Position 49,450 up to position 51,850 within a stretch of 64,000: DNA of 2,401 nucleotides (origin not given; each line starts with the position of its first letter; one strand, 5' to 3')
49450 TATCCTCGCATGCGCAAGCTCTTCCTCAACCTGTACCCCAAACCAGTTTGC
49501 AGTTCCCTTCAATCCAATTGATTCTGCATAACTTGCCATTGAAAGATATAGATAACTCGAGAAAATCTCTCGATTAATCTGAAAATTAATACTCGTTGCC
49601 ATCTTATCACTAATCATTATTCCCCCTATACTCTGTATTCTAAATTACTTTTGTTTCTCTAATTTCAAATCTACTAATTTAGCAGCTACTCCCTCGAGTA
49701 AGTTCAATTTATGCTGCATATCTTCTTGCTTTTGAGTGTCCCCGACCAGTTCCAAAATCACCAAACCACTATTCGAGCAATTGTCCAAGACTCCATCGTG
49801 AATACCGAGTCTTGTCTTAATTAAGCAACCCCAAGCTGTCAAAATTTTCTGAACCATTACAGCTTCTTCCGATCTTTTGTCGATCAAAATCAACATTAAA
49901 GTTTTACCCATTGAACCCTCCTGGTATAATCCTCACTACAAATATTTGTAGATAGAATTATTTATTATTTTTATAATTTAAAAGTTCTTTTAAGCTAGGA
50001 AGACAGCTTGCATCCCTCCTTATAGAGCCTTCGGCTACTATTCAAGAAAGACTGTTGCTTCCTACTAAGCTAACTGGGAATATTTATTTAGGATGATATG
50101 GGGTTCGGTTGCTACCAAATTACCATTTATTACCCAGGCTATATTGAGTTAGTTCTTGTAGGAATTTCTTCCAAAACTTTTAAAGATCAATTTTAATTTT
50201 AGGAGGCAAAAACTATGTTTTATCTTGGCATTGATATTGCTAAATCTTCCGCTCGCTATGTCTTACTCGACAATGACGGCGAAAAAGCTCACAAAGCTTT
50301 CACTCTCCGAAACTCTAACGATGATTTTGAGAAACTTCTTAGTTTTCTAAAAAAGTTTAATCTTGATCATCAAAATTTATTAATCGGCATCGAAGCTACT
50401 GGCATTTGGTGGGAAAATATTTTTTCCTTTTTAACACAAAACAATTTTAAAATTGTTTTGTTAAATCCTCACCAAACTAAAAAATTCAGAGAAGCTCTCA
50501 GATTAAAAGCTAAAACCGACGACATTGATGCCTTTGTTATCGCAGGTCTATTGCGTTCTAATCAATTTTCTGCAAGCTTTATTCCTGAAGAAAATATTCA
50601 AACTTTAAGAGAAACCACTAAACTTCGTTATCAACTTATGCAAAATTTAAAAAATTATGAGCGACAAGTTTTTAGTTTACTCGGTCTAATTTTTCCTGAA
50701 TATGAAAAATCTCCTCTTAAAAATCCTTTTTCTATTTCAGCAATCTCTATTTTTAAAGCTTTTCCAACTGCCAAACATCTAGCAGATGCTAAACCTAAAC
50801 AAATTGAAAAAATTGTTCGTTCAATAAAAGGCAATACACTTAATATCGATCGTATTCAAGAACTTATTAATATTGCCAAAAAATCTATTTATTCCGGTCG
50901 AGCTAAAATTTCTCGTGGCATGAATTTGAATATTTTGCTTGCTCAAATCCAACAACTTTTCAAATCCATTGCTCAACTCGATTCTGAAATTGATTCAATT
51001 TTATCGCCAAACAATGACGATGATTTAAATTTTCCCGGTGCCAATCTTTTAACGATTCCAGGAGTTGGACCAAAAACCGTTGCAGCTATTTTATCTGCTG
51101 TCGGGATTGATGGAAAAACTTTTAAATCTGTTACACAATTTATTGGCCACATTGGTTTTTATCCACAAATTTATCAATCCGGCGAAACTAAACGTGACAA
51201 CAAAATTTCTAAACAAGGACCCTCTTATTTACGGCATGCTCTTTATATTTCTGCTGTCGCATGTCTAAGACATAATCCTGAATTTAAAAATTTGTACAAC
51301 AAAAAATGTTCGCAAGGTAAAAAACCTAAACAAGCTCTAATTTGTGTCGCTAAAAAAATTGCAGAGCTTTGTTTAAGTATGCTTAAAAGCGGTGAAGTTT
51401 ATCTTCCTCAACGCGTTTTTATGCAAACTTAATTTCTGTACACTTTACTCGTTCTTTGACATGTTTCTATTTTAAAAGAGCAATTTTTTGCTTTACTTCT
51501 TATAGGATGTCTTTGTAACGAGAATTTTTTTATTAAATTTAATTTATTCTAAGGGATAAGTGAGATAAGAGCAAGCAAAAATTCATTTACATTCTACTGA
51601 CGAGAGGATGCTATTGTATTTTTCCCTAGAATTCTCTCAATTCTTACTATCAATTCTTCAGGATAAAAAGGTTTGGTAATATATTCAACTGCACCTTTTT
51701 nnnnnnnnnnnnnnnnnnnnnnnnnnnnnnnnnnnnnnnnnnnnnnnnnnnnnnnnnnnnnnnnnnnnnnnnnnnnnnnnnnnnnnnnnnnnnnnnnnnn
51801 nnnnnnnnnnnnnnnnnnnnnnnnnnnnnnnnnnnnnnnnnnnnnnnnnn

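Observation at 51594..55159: Histidine kinase - CheY-like REC - Hpt-REC-GGDEF-REC phosphorelay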

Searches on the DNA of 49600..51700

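Call 68: search_rna_families(source=window, start=49600, end=51700, threshold=evalue, max_evalue=1)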
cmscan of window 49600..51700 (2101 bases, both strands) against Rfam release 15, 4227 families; matches with E-value up to 1: 1.
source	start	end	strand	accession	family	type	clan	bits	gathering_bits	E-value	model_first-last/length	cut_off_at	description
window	50227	50282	+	RF03032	narK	Cis-reg;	-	23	43.2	0.14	1-72/72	no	narK RNA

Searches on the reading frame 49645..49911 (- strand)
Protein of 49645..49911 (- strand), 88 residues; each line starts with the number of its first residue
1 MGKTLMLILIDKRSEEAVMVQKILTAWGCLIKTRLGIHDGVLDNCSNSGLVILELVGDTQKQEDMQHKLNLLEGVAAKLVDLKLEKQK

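Call 37: search_protein_families(library=pfam, proteins=[window:49645-49911:-], max_evalue=0.001)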
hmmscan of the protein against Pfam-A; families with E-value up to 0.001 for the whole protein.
window:49645-49911:- (88 aa): 0 families

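Call 81: search_protein_families(library=ncbifam, proteins=[window:49645-49911:-], max_evalue=0.00001)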
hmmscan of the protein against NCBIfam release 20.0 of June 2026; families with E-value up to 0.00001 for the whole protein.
window:49645-49911:- (88 aa): 1 family
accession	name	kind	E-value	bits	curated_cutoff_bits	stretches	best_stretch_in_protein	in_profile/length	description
NF052672.1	CPF_0552_fam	subfamily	1.1e-29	102.1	85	1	4-82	2-80/80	CPF_0552 family protein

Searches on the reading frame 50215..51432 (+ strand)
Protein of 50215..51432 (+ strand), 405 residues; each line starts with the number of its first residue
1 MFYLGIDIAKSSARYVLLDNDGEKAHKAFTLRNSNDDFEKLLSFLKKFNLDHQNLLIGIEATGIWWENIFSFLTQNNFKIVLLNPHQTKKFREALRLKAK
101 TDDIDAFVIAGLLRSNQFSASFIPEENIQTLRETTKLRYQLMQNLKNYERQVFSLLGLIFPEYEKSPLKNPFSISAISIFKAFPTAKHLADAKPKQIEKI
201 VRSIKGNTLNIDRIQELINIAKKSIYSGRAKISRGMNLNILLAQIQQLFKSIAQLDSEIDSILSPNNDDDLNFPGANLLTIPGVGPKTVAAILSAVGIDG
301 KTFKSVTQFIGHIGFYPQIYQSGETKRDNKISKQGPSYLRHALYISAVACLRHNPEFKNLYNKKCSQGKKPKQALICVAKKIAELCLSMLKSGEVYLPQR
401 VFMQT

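Call 3: search_protein_families(library=pfam, proteins=[window:50215-51432:+], max_evalue=0.1)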
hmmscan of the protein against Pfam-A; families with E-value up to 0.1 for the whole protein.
window:50215-51432:+ (405 aa): 4 families
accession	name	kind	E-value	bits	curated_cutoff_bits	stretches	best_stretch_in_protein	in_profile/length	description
PF01548.23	DEDD_Tnp_IS110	-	1.4e-33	116.3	29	1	4-161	1-155/155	Transposase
PF02371.22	Transposase_20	-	4.1e-22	78.8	21.3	1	277-361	3-86/87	Transposase IS116/IS110/IS902 family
PF14520.12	HHH_5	-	5.1e-05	24.1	27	1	278-298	4-23/57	Helix-hairpin-helix domain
PF00633.29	HHH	-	0.0003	20.9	24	1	278-294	13-29/30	Helix-hairpin-helix motif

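Call 4: search_protein_families(library=ncbifam, proteins=[window:50215-51432:+], max_evalue=0.01)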
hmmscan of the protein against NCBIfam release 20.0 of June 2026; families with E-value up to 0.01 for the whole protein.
window:50215-51432:+ (405 aa): 3 families
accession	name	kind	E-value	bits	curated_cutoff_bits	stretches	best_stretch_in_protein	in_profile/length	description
NF033542.1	transpos_IS110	equivalog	8.6e-70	235.5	140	1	3-394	1-342/343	IS110 family RNA-guided transposase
NF051857.1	transpos_IS110_2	equivalog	2.4e-26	92.7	180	1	3-391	2-392/393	IS110 family transposase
NF052498.1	TIGR_Tas_endo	equivalog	3.3e-05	24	100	1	242-367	39-163/215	TIGR-Tas system RNA-guided endonuclease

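Call 31: find_encoding_contigs(protein=window:50215-51432:+, flank=3000, max_places=10)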
Protein window:50215-51432:+ (405 aa): no gene with exactly this product is on record in the collection.
